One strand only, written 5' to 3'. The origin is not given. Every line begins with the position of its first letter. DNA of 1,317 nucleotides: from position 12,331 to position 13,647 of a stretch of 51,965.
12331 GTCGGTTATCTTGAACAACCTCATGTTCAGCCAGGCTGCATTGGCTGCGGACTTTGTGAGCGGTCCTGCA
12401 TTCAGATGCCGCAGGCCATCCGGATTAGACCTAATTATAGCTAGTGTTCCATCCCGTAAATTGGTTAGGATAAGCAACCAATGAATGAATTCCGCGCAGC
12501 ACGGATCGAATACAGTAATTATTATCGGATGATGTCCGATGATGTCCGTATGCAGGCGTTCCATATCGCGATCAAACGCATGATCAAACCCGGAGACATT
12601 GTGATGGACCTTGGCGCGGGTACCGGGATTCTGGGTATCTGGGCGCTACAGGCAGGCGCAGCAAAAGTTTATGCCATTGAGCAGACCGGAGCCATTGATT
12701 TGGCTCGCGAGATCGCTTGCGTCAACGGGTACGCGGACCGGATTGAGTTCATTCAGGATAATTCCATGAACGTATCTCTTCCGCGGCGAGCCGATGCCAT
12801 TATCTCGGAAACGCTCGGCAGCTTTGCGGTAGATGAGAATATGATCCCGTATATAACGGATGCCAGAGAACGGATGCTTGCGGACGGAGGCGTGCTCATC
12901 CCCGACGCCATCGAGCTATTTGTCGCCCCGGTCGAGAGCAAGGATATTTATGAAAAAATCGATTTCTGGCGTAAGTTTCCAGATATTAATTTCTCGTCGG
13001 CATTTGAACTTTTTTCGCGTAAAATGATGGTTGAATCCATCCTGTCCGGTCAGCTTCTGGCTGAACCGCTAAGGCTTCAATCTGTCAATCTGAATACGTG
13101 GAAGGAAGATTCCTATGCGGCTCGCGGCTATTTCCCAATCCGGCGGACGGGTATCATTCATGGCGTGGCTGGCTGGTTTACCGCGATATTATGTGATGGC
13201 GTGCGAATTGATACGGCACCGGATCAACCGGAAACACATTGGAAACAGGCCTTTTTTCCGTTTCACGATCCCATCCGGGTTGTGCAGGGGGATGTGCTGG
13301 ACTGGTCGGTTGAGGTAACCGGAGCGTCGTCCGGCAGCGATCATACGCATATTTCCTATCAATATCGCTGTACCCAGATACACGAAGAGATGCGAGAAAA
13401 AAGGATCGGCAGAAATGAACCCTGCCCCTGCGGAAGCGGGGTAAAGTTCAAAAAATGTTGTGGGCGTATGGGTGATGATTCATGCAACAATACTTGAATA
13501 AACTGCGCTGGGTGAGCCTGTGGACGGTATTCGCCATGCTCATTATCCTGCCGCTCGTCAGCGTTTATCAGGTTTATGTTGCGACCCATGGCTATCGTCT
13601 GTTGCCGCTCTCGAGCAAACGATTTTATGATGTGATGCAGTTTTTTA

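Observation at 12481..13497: Bona fide PRMT catalytic core fused to a SEC-C motif, embedded between napG-like and napH-like genes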

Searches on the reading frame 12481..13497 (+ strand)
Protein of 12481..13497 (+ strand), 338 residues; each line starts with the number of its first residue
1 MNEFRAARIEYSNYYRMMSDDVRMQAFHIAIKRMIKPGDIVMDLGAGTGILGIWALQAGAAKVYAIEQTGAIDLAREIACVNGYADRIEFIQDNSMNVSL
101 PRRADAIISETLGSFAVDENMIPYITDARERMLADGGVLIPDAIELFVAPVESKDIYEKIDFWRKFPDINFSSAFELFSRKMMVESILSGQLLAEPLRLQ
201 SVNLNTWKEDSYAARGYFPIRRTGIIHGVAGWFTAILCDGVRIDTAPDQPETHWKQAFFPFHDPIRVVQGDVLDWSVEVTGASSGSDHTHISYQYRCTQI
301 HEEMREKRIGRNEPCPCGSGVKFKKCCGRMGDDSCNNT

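Call 3: search_protein_families(library=pfam, proteins=[window:12481-13497:+], max_evalue=0.01)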
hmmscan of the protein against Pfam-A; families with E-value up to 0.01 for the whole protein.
window:12481-13497:+ (338 aa): 12 families
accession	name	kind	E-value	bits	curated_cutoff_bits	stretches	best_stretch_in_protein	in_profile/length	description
PF22528.1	PRMT_C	-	1.6e-21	77.4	27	1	145-298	4-162/164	Arginine methyltransferase oligomerization subdomain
PF02810.21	SEC-C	-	4.3e-10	39.7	20.4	1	311-329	1-19/19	SEC-C motif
PF06325.19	PrmA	-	3.5e-09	37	22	1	30-114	154-237/296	Ribosomal protein L11 methyltransferase (PrmA)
PF17286.7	PRMT5_C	-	3e-07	31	30.3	1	147-276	5-130/167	PRMT5 oligomerisation domain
PF13649.12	Methyltransf_25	-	2.3e-06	28.7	27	1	41-137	1-97/97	Methyltransferase domain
PF05185.22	PRMT5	-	6.7e-06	26.5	22.9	1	4-135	33-165/171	PRMT5 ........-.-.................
PF05175.20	MTS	-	1.7e-05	24.9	23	1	39-109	33-104/170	Methyltransferase small domain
PF02475.24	TRM5-TYW2_MTfase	-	2.9e-05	24.5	28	1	30-113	29-114/164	TRM5/TYW2 methyltransferase domain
PF13847.12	Methyltransf_31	-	9.6e-05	22.5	27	1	36-139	2-107/145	Methyltransferase domain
PF03602.21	Cons_hypoth95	-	0.00051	20.2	24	1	13-69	19-73/182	Conserved hypothetical protein 95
PF12847.13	Methyltransf_18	-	0.0013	19.2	27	1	30-114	7-93/151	Methyltransferase domain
PF01728.25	FtsJ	-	0.002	18.6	24.1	1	33-94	17-74/181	FtsJ-like methyltransferase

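Call 4: search_protein_families(library=ncbifam, proteins=[window:12481-13497:+], max_evalue=0.01)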
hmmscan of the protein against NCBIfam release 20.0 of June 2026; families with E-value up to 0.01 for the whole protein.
window:12481-13497:+ (338 aa): 27 families (the best 25 are shown)
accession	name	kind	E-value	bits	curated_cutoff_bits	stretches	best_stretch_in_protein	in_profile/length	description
NF004088.0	PRK05590.1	equivalog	5.1e-10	39.9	140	1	288-329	126-165/166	hypothetical protein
TIGR00406.1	prmA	equivalog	2.2e-08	33.9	183.15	1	32-113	154-235/288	50S ribosomal protein L11 methyltransferase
NF002592.0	PRK02250.1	equivalog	6e-08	33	158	1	299-328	138-167/167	hypothetical protein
TIGR04102.1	SWIM_PBPRA1643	hypoth_equivalog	1e-07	32.3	68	1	304-328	84-108/108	PBPRA1643 family SWIM/SEC-C metal-binding motif protein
NF002449.0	PRK01617.1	equivalog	1.2e-07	32.2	141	1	307-329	132-154/154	hypothetical protein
NF043040.1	corrin_prot_MT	hypoth_equivalog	1.3e-07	31.3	180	1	23-140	26-146/216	corrinoid protein-associated methyltransferase CpaM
NF007704.0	PRK10396.1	equivalog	6.1e-07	29.6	149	1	305-327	197-219/221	hypothetical protein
NF001556.0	PRK00377.1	equivalog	6.2e-07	29.4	238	1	18-146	24-148/198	cobalt-precorrin-6Y C(15)-methyltransferase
NF001213.0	PRK00183.1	equivalog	8.5e-07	29.1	158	1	307-328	132-153/157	hypothetical protein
NF011528.0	PRK14968.1-2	equivalog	4.6e-06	26.3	171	1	34-66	35-66/205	putative methyltransferase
NF001785.0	PRK00517.2-2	equivalog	4.9e-06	25.9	188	1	37-97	145-205/282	50S ribosomal protein L11 methyltransferase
NF011529.0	PRK14968.1-3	equivalog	7.9e-06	25.4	162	1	33-94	30-90/198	putative methyltransferase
TIGR02469.1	CbiT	equivalog_domain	1.8e-05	25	78.3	1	34-144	16-123/124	precorrin-6Y C5,15-methyltransferase (decarboxylating) subunit CbiT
NF053839.1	CPFASynBruc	equivalog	2.9e-05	23.2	600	1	25-152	162-287/410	cyclopropane fatty acid synthase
NF001790.0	PRK00517.3-3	equivalog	3.1e-05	23.5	269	1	30-92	115-176/262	50S ribosomal protein L11 methyltransferase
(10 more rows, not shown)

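Call 5: search_solved_structures(query=window:12481-13497:+, max_evalue=0.01, show_alignments=3)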
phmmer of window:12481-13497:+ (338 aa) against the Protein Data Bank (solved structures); distinct sequences matched with E-value up to 0.01: 93 (the best 60 are shown).
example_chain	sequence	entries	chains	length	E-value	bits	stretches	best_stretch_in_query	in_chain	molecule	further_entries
7p2r_A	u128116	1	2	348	3.7e-39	137.9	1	12-297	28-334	Protein arginine N-methyltransferase 6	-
6sq3_A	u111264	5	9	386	5.4e-39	137.3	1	12-297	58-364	Protein arginine N-methyltransferase 6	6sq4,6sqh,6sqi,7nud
7nue_A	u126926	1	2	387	5.4e-39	137.3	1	12-297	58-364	Protein arginine N-methyltransferase 6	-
6sqk_A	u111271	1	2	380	5.4e-39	137.3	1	12-297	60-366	Protein arginine N-methyltransferase 6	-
4c03_A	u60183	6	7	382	5.5e-39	137.3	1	12-297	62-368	PROTEIN ARGININE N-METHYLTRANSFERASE 6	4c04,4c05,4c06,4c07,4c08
5fqn_A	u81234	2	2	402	6.5e-39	137.1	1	12-297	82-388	PROTEIN ARGININE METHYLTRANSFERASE 6 | PROTEIN ARGININE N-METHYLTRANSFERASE 6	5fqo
5lv4_A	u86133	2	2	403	6.5e-39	137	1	12-297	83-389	Protein arginine N-methyltransferase 6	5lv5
4y30_A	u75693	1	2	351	8.1e-38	133.5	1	12-283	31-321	Protein arginine N-methyltransferase 6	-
4y2h_A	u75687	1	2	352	8.3e-38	133.4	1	12-283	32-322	Protein arginine N-methyltransferase 6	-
4hc4_A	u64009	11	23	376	3.8e-37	131.3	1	12-282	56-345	Protein arginine N-methyltransferase 6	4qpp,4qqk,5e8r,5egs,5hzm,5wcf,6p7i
9vkf_A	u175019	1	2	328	5.7e-36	127.4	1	11-304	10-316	Protein arginine N-methyltransferase 1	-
1g6q_1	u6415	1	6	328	6.1e-36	127.3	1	11-304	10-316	HNRNP ARGININE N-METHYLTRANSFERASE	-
6cu3_A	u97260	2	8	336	2.8e-34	121.8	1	14-295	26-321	protein arginine N-methyltransferase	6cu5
8dur_A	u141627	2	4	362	2.9e-34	121.8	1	14-295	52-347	Protein arginine N-methyltransferase 1 (PRMT1) | PUA domain-containing protein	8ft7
8bva_A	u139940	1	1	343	1.6e-32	116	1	15-299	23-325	Protein arginine N-methyltransferase 2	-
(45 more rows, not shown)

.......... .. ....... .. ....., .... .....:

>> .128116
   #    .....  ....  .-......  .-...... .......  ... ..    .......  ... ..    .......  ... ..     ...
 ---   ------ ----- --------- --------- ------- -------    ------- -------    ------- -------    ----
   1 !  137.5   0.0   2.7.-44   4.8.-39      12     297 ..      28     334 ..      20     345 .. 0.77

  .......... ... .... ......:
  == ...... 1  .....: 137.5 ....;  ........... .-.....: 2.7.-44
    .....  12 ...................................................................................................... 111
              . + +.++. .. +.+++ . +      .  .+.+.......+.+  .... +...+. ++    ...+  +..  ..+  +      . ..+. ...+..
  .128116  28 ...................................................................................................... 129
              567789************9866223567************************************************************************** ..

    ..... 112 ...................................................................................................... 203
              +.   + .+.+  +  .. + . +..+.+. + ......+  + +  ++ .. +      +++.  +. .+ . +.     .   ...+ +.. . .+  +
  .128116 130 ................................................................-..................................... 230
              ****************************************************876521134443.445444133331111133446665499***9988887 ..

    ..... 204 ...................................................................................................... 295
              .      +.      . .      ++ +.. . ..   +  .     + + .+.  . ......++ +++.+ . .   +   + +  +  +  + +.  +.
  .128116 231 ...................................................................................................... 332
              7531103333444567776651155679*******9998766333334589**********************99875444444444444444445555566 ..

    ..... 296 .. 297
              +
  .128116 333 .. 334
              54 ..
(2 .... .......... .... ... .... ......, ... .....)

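Call 6: find_homologous_proteins(query=window:12481-13497:+, max_evalue=0.00001)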
Query window:12481-13497:+ (338 aa): 762 proteins with E <= 0.00001 among 3425 candidates; the best 120 are listed.
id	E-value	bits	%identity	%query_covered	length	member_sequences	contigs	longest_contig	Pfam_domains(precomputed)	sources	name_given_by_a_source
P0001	3.7e-231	784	100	100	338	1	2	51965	PF17286.8,PF06325.20,PF05185.23,PF13649.13,PF02810.22,PF22528.2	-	-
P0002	3.7e-193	659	83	100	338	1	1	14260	PF17286.8,PF13847.13,PF06325.20,PF05175.21,PF05185.23,PF13649.13,PF02810.22,PF02475.24,PF22528.2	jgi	-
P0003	4.4e-192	655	83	100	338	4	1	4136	PF17286.8,PF13847.13,PF06325.20,PF05175.21,PF05185.23,PF13649.13,PF02810.22,PF02475.24,PF22528.2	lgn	-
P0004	3.5e-190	649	81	100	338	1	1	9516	PF17286.8,PF13847.13,PF06325.20,PF05175.21,PF05185.23,PF13649.13,PF02810.22,PF02475.24,PF22528.2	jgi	-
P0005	5.2e-187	639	82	98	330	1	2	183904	PF17286.8,PF06325.20,PF05175.21,PF02810.22,PF02475.24,PF22528.2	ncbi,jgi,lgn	-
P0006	9.2e-185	631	80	99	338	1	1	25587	PF17286.8,PF13847.13,PF06325.20,PF05175.21,PF05185.23,PF13649.13,PF02810.22,PF02475.24,PF22528.2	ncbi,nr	ncbi:MAG: 50S ribosomal protein L11 methyltransferase [Mariprofundaceae bacterium]|nr:50S ribosomal 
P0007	1.3e-184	631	80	97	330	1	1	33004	PF17286.8,PF13847.13,PF06325.20,PF05175.21,PF05185.23,PF13649.13,PF02810.22,PF02475.24,PF22528.2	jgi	-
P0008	9.1e-182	622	78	100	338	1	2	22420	PF17286.8,PF06325.20,PF05175.21,PF13649.13,PF02810.22,PF02475.24,PF22528.2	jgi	-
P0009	1.9e-180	617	76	100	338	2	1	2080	PF17286.8,PF06325.20,PF05175.21,PF13649.13,PF02810.22,PF02475.24,PF22528.2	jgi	-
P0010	4.4e-180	616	77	100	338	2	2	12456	PF17286.8,PF13847.13,PF06325.20,PF05175.21,PF05185.23,PF02810.22,PF02475.24,PF22528.2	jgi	-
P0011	3.0e-177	607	77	97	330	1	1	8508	PF17286.8,PF06325.20,PF05175.21,PF13649.13,PF02810.22,PF22528.2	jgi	-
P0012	7.8e-176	602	75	100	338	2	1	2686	PF17286.8,PF06325.20,PF05175.21,PF02810.22,PF22528.2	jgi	-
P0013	9.7e-176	602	76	98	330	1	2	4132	PF17286.8,PF06325.20,PF05175.21,PF13649.13,PF02810.22,PF22528.2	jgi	-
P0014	2.4e-173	594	77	97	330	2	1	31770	PF17286.8,PF06325.20,PF05175.21,PF13649.13,PF02810.22,PF02475.24,PF22528.2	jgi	jgi:predicted RNA methylase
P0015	1.2e-169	582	75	98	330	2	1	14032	PF17286.8,PF13847.13,PF06325.20,PF05175.21,PF05185.23,PF13649.13,PF02810.22,PF02475.24,PF22528.2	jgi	-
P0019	4.7e-131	455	61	96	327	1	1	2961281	PF13847.13,PF06325.20,PF05175.21,PF05185.23,PF13649.13,PF02810.22,PF02475.24,PF22528.2,PF08241.19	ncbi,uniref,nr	ncbi:50S ribosomal protein L11 methyltransferase [Thiohalobacter sp. IOR34]|uniref:50S ribosomal pro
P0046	2.6e-124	433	56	97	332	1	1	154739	PF17286.8,PF13847.13,PF06325.20,PF05175.21,PF05185.23,PF13649.13,PF02810.22,PF02475.24,PF22528.2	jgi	jgi:predicted RNA methylase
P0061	3.2e-121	423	57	96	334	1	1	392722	PF17286.8,PF13847.13,PF00398.27,PF06325.20,PF05175.21,PF05185.23,PF13649.13,PF02810.22,PF02475.24,PF22528.2,PF01728.26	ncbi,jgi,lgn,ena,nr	ncbi:MAG: 50S ribosomal protein L11 methyltransferase [Gammaproteobacteria bacterium]|nr:50S ribosom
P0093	1.7e-116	407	52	97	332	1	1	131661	PF17286.8,PF06325.20,PF05175.21,PF05185.23,PF02810.22,PF02475.24,PF22528.2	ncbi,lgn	-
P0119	3.5e-107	376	51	97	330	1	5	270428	PF17286.8,PF13847.13,PF06325.20,PF05185.23,PF13649.13,PF02810.22,PF22528.2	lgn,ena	-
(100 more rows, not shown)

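Call 7: find_related_loci(query=window:12481-13497:+, collection=genome_contigs, flank=10000)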
Query window:12481-13497:+ (338 aa) in genome_contigs; peptide patterns used: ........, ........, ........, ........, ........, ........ (x = any residue, [..] = any of these).
23 stretches matched a pattern; 4 encode a relative of the query (tblastn E <= 1e-3); 4 distinct loci.
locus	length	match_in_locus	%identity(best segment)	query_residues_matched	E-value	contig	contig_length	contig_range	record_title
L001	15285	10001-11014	83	1-338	0e+0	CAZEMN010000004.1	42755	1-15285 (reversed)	MAG TPA_asm: uncultured Zetaproteobacteria bacterium isolate SRP216583_co2_133 genome assembly, contig: NODE_422_length_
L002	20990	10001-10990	82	1-330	0e+0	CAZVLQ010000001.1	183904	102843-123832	MAG TPA_asm: uncultured Zetaproteobacteria bacterium isolate binchicken_co253_79 genome assembly, contig: NODE_11_length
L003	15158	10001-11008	80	1-336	0e+0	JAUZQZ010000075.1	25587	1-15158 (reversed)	MAG: Mariprofundaceae bacterium isolate GS19_ROV16_R01_M-AMOR20_M1311 AMOR20_M1311_contig75, whole genome shotgun sequen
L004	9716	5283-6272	56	7-327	6e-128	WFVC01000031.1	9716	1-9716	MAG: Gammaproteobacteria bacterium isolate S140_26 k151_202659, whole genome shotgun sequence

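Call 11: find_encoding_contigs(protein=P0019, flank=8000, max_places=3)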
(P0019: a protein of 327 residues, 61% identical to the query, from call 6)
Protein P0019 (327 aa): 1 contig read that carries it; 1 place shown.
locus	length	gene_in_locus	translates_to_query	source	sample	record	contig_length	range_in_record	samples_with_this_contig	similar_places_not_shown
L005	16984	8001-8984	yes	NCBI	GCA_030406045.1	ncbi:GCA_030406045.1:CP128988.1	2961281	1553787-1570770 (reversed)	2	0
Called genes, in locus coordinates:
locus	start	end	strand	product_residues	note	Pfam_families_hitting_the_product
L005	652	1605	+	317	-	PF24754:MavL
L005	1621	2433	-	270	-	-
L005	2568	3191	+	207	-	PF04542:Sigma70_r2 (weak), PF08281:Sigma70_r4_2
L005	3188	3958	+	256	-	-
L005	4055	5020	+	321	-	PF20208:ARPP-1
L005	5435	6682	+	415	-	PF13173:AAA_14, PF13635:DUF4143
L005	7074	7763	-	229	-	-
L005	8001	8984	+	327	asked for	PF02475:TRM5-TYW2_MTfase, PF05185:PRMT5 (weak), PF05175:MTS (weak), PF06325:PrmA, PF13649:Methyltransf_25, PF13847:Methyltransf_31, PF22528:PRMT_C, PF02810:SEC-C, +1 more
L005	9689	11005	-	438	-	PF26769:HAMP_PhoQ, PF02518:HATPase_c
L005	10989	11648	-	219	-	PF00072:Response_reg, PF00486:Trans_reg_C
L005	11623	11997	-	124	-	PF03413:PepSY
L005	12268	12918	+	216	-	PF01292:Ni_hydr_CYTB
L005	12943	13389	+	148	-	PF01292:Ni_hydr_CYTB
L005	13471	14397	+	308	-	PF01292:Ni_hydr_CYTB (weak), PF09626:DHC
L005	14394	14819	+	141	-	PF09086:DUF1924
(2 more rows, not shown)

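Call 12: find_encoding_contigs(protein=P0061, flank=8000, max_places=3)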
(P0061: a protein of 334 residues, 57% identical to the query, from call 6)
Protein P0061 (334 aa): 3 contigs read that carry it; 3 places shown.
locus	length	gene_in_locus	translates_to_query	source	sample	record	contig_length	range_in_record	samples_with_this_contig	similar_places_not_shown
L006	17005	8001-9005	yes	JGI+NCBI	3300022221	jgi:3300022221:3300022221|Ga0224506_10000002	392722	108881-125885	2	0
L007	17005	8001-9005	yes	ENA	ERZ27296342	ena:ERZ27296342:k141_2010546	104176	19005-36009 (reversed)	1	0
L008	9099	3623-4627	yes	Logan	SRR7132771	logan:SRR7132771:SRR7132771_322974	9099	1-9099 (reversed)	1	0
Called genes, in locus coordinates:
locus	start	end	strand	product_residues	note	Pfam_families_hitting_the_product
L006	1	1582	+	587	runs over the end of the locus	PF00512:HisKA, PF02518:HATPase_c, PF00072:Response_reg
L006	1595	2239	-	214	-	PF00072:Response_reg, PF03709:OKR_DC_1_N (faint), PF00196:GerE, PF08281:Sigma70_r4_2 (weak)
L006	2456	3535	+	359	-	-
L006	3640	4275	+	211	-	-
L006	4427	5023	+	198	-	-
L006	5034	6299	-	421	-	PF01071:GARS_A (weak), PF07478:Dala_Dala_lig_C (weak), PF13535:ATP-grasp_4, PF18603:LAL_C2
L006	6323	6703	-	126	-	PF01521:Fe-S_biosyn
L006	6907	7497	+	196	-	PF01625:PMSR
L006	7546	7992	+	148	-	-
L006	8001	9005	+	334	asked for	PF05185:PRMT5, PF02475:TRM5-TYW2_MTfase, PF01728:FtsJ (weak), PF05175:MTS (weak), PF06325:PrmA, PF17286:PRMT5_C, PF22528:PRMT_C, PF02810:SEC-C, +3 more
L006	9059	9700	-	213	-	PF00072:Response_reg, PF00196:GerE, PF08281:Sigma70_r4_2 (weak)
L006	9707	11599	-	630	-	PF13675:PilJ, PF00672:HAMP, PF07730:HisKA_3, PF02518:HATPase_c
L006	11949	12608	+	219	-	PF14495:Cytochrom_C550 (faint), PF13442:Cytochrome_CBB3, PF00034:Cytochrom_C, PF13442:Cytochrome_CBB3, PF00034:Cytochrom_C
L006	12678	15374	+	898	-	PF04879:Molybdop_Fe4S4, PF00384:Molybdopterin, PF01568:Molydop_binding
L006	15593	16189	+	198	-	PF13183:Fer4_8 (faint), PF13534:Fer4_17 (faint), PF13237:Fer4_10 (faint), PF00037:Fer4 (weak), PF12838:Fer4_7 (weak), PF13187:Fer4_9 (weak), PF12838:Fer4_7 (weak), PF13484:Fer4_16 (weak), +4 more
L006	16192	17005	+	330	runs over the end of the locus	PF12801:Fer4_5, PF12838:Fer4_7 (faint)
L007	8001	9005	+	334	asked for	PF05185:PRMT5, PF02475:TRM5-TYW2_MTfase, PF01728:FtsJ (weak), PF05175:MTS (weak), PF06325:PrmA, PF17286:PRMT5_C, PF22528:PRMT_C, PF02810:SEC-C, +3 more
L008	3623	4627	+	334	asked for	PF05185:PRMT5, PF02475:TRM5-TYW2_MTfase, PF01728:FtsJ (weak), PF05175:MTS (weak), PF06325:PrmA, PF17286:PRMT5_C, PF22528:PRMT_C, PF02810:SEC-C, +3 more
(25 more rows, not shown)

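Call 19: find_related_loci(query=A1, collection=metagenome_contigs, flank=10000)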
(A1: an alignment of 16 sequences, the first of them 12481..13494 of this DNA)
Query A1 (338 aa) in metagenome_contigs; peptide patterns used: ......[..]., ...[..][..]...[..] (x = any residue, [..] = any of these).
78 stretches matched a pattern; 61 encode a relative of the query (tblastn E <= 1e-3); 61 distinct loci.
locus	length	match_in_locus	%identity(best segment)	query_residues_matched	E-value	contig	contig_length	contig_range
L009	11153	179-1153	61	4-328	2e-135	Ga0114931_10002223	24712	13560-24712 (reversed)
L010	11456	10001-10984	58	3-327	6e-133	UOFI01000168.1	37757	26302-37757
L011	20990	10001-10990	56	1-327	5e-133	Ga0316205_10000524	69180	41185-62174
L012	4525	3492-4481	57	1-327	3e-134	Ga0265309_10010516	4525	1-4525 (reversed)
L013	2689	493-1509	55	1-328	1e-138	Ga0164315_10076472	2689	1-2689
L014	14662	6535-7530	58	1-329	9e-132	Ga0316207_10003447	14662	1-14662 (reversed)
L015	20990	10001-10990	56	1-327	1e-131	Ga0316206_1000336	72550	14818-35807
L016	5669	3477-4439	59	11-327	8e-132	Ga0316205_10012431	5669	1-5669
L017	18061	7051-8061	55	1-328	1e-131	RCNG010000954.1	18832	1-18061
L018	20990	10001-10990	55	1-327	6e-131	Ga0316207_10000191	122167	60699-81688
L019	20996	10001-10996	58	1-329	5e-131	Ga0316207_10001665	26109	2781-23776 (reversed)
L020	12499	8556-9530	56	7-327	3e-129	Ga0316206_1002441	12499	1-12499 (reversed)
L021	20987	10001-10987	57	3-327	8e-129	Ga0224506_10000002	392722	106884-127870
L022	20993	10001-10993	55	1-327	5e-128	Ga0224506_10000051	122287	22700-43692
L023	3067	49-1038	57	7-327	2e-132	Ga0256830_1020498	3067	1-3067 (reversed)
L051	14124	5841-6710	37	11-297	9e-58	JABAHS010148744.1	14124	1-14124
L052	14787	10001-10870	37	11-297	9e-58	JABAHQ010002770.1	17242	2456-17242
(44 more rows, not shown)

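Call 37: find_encoding_contigs(protein=P0093, flank=10000, max_places=1)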
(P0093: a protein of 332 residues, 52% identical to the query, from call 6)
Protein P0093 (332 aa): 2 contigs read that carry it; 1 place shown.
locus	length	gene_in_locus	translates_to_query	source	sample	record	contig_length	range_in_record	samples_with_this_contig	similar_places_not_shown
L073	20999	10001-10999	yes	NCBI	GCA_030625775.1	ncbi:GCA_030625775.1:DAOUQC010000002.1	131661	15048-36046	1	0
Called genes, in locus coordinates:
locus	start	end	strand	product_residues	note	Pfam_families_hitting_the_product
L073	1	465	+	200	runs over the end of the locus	PF00475:IGPD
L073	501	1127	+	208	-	PF00117:GATase, PF01174:SNO (weak), PF07685:GATase_3 (weak)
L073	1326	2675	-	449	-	PF01408:GFO_IDH_MocA, PF19051:GFO_IDH_MocA_C2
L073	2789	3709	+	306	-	PF01261:AP_endonuc_2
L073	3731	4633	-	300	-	-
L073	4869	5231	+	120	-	PF11964:SpoIIAA-like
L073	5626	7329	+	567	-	PF07698:7TM-7TMR_HD, PF01966:HD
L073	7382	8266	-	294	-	PF03446:NAD_binding_2, PF14833:NAD_binding_11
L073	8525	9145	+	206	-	PF08713:DNA_alkylation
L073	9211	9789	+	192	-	PF13640:2OG-FeII_Oxy_3, PF13661:2OG-FeII_Oxy_4 (weak)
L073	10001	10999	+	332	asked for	PF05185:PRMT5 (faint), PF02475:TRM5-TYW2_MTfase (weak), PF05175:MTS (weak), PF06325:PrmA (weak), PF22528:PRMT_C, PF17286:PRMT5_C (weak), PF02810:SEC-C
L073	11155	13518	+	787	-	PF00350:Dynamin_N, PF01926:MMR_HSR1 (faint)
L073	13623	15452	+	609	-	PF00150:Cellulase, PF26410:GH5_mannosidase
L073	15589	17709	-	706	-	PF00251:Glyco_hydro_32N, PF08244:Glyco_hydro_32C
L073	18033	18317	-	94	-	-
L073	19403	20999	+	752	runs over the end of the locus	PF17764:PriA_3primeBD, PF00270:DEAD, PF04851:ResIII, PF18319:Zn_ribbon_PriA, PF00271:Helicase_C, PF18074:PriA_C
